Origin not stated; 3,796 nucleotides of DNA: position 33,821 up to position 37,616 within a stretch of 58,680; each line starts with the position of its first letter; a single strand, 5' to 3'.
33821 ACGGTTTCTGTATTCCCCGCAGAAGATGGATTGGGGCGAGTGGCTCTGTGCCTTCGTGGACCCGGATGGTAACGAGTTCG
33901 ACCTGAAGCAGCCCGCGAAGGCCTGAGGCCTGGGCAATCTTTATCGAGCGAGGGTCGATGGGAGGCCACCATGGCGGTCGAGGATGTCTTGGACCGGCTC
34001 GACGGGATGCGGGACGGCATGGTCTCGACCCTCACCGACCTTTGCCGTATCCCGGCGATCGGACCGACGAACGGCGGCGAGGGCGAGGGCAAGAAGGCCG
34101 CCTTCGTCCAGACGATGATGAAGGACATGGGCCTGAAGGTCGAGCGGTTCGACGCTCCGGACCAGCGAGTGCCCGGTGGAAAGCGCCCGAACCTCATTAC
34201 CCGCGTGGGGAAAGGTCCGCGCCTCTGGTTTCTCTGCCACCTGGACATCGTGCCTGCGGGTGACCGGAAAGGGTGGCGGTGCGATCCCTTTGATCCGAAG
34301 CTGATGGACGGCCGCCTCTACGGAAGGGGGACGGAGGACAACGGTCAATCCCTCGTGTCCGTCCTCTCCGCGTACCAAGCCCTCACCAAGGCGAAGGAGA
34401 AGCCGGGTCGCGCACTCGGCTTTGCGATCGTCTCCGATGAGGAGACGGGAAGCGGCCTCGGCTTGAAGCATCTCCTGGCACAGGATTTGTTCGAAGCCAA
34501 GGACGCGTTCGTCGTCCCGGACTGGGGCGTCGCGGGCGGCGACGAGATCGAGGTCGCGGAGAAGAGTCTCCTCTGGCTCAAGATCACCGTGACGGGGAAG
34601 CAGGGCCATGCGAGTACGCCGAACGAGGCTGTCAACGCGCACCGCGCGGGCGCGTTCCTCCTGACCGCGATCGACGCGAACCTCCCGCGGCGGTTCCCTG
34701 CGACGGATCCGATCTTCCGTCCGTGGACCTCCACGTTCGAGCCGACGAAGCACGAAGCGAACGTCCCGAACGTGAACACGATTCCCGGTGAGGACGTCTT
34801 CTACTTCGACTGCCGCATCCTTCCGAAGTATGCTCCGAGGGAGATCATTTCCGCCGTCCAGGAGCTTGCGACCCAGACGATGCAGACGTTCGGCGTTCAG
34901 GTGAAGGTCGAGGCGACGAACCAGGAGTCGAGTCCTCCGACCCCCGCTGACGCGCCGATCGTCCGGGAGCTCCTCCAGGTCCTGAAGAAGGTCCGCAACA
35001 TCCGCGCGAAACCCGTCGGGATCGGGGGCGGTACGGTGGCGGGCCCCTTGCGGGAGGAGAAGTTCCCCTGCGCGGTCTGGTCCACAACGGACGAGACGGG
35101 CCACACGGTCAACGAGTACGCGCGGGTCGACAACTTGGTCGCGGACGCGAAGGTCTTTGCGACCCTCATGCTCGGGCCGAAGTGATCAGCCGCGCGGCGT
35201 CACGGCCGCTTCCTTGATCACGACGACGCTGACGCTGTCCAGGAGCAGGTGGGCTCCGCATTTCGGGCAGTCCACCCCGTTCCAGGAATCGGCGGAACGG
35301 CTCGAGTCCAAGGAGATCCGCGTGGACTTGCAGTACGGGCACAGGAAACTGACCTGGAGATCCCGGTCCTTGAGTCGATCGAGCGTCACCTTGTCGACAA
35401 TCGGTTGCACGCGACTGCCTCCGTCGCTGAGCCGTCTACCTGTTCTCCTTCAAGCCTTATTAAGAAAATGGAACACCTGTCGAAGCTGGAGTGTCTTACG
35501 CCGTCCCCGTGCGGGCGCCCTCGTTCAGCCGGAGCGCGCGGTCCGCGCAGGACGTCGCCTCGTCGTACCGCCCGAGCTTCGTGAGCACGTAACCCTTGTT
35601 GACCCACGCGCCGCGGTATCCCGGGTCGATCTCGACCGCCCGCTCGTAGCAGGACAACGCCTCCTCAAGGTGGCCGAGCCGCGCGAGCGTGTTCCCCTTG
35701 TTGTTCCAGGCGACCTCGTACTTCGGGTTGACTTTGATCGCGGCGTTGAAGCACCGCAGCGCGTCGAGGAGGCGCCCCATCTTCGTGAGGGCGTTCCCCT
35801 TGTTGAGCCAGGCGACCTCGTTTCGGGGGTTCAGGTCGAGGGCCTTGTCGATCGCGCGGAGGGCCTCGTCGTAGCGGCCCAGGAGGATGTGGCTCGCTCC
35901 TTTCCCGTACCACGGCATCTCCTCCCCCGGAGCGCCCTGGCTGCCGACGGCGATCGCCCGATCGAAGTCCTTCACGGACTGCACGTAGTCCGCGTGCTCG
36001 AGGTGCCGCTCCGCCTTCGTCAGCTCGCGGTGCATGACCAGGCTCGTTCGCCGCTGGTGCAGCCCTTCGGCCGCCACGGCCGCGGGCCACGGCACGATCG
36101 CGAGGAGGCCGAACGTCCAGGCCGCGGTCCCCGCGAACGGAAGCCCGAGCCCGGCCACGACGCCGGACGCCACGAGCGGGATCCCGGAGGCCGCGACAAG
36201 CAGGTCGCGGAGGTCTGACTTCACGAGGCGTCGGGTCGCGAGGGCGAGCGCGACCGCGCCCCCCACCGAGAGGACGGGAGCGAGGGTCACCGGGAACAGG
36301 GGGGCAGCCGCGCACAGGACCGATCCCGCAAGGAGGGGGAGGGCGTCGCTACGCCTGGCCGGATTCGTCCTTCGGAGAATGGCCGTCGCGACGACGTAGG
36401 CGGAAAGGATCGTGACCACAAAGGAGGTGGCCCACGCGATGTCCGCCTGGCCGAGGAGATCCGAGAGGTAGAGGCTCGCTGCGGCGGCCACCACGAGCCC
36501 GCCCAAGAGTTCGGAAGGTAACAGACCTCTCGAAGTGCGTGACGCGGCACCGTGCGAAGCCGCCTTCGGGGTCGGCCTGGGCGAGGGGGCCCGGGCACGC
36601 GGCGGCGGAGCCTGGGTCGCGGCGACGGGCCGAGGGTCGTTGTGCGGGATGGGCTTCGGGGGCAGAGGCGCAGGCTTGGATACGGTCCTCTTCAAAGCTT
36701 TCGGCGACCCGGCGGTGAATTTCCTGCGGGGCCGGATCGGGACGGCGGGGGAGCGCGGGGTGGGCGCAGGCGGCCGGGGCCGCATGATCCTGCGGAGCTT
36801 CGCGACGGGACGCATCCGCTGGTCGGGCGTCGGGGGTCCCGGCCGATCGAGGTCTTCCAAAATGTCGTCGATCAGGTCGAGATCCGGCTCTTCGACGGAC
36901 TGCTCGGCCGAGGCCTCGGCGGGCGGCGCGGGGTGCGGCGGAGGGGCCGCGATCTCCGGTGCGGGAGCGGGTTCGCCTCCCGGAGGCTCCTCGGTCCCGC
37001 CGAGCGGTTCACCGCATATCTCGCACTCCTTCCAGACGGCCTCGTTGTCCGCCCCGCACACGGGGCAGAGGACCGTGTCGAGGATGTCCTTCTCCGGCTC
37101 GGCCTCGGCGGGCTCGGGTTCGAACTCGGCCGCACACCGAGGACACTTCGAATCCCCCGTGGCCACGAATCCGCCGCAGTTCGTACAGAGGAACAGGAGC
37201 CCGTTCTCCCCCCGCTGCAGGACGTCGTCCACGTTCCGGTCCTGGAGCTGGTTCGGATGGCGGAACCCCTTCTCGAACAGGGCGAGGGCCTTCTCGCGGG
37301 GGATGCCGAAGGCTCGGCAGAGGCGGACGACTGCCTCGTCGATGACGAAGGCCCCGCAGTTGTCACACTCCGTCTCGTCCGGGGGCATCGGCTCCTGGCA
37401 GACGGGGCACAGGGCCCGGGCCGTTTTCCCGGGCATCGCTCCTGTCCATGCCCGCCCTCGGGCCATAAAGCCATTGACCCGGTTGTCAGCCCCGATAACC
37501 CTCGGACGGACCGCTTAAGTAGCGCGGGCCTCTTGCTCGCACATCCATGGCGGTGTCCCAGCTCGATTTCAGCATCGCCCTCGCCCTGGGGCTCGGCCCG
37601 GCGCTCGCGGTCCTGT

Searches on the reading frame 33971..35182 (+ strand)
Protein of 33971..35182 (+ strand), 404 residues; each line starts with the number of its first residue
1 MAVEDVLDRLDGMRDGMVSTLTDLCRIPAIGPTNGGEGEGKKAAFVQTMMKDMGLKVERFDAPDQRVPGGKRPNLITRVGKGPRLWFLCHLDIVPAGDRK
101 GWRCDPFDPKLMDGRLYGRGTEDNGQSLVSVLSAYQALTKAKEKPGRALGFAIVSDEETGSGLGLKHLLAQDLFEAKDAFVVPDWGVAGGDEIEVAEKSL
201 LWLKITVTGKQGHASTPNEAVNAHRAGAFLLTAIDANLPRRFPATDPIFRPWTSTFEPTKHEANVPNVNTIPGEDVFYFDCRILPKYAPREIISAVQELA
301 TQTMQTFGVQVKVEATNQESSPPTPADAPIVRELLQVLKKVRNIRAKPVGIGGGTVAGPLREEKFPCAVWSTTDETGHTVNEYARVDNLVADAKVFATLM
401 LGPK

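Call 72: search_protein_families(library=pfam, proteins=[window:33971-35182:+], max_evalue=0.00001)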
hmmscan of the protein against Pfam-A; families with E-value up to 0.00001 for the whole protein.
window:33971-35182:+ (404 aa): 3 families
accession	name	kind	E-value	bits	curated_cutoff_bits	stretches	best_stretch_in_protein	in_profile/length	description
PF01546.33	Peptidase_M20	-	9.1e-28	98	24.6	1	88-400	3-204/206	Peptidase family M20/M25/M40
PF07687.19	M20_dimer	-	3e-20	72.6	21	1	196-302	2-101/107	Peptidase dimerisation domain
PF04389.22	Peptidase_M28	-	7.1e-06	26.3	21.3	0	84-193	14-102/193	Peptidase family M28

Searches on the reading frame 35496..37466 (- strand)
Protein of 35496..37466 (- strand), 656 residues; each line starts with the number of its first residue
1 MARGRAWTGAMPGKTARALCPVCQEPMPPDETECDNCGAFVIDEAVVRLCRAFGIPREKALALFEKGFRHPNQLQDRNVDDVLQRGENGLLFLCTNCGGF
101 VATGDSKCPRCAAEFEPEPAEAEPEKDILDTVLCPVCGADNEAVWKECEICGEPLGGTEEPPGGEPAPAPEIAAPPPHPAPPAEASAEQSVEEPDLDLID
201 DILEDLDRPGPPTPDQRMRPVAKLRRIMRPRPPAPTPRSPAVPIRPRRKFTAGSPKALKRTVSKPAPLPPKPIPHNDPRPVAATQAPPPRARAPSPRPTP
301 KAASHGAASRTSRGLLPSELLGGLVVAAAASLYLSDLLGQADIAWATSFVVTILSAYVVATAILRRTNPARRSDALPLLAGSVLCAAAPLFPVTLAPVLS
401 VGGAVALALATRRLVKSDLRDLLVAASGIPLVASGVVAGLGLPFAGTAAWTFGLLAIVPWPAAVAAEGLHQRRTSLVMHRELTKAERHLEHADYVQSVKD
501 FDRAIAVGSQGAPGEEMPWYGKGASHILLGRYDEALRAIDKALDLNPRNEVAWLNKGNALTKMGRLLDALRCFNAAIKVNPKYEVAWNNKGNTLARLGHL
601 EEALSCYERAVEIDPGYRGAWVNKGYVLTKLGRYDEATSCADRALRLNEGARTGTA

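Call 72: search_protein_families(library=pfam, proteins=[window:35496-37466:-], max_evalue=0.00001)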
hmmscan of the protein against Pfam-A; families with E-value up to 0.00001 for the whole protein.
window:35496-37466:- (656 aa): 18 families
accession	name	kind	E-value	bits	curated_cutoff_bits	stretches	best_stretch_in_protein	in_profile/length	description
PF00515.34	TPR_1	-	6.6e-38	127.4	27.8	4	586-617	3-34/34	Tetratricopeptide repeat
PF07719.23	TPR_2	-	2e-32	109.1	27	2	586-616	3-33/34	Tetratricopeptide repeat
PF13181.12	TPR_8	-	2.7e-26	89.9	25.7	1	586-616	3-33/34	Tetratricopeptide repeat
PF13431.12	TPR_17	-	6.9e-21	73.2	24.4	0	572-604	1-33/34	Tetratricopeptide repeat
PF13432.12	TPR_16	-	1.9e-19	70.2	32.7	2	554-617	1-64/65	Tetratricopeptide repeat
PF13414.12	TPR_11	-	2e-18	66.2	26.8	2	557-598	1-42/42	TPR repeat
PF13428.12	TPR_14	-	7.7e-18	63.7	23.5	0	586-625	3-42/44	Tetratricopeptide repeat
PF13424.12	TPR_12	-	2.6e-16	60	30.1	1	552-614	5-75/77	Tetratricopeptide repeat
PF14559.12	TPR_19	-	1.5e-14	54.5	25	1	529-583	4-58/68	Tetratricopeptide repeat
PF13371.12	TPR_9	-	5.2e-12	46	35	0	525-583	4-62/73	Tetratricopeptide repeat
PF01239.28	PPTA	-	5.2e-12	45.1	29.5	0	532-562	1-31/32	Protein prenyltransferase alpha subunit repeat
PF13176.12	TPR_7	-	8.8e-11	41.5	27.9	0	586-614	1-29/36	Tetratricopeptide repeat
PF13374.12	TPR_10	-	1.5e-08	34.9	27.5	0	588-613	6-31/42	Tetratricopeptide repeat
PF12773.13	DZR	-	1.1e-07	32.4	27.3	0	94-152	1-45/45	Double zinc ribbon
PF13240.11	Zn_Ribbon_1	-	3.3e-07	30.3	25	0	134-155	2-23/23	zinc-ribbon domain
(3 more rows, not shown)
